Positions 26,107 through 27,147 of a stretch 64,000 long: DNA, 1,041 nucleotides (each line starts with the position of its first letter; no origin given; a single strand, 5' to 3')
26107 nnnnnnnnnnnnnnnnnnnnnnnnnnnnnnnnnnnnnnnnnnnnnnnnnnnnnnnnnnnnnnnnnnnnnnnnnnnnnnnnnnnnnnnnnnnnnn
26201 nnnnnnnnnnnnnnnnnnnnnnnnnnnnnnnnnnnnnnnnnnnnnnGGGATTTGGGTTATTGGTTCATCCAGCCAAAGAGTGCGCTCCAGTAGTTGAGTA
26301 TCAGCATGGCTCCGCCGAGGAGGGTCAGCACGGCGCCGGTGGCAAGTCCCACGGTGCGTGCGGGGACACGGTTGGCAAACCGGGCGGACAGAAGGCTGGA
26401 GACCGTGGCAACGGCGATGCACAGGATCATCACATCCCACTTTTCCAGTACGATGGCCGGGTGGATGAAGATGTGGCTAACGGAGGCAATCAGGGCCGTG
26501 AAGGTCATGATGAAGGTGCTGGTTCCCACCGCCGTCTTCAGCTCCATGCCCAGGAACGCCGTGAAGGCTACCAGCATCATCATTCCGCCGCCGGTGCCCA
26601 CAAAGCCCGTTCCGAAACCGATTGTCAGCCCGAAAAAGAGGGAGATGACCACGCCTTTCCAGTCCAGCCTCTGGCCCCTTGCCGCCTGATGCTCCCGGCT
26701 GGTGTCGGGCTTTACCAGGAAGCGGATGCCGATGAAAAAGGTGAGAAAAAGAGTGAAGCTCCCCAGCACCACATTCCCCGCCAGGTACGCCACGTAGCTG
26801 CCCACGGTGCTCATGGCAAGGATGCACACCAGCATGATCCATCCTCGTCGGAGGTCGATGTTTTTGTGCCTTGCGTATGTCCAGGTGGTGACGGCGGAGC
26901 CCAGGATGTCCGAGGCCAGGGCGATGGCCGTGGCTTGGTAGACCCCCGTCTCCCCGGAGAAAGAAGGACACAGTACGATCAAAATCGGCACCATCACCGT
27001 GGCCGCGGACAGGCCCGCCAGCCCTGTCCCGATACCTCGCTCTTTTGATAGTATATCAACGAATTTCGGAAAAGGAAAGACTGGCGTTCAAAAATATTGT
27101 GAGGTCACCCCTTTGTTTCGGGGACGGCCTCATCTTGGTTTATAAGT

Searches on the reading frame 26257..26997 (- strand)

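Call 48: search_protein_families(library=pfam, proteins=[window:26257-26997:-], max_evalue=0.001)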
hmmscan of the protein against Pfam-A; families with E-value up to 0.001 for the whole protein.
window:26257-26997:- (246 aa): 1 family
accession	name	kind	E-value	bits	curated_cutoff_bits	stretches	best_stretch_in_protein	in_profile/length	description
PF01925.25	TauE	-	3.7e-32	112.3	32.6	1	1-231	22-237/237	Sulfite exporter TauE/SafE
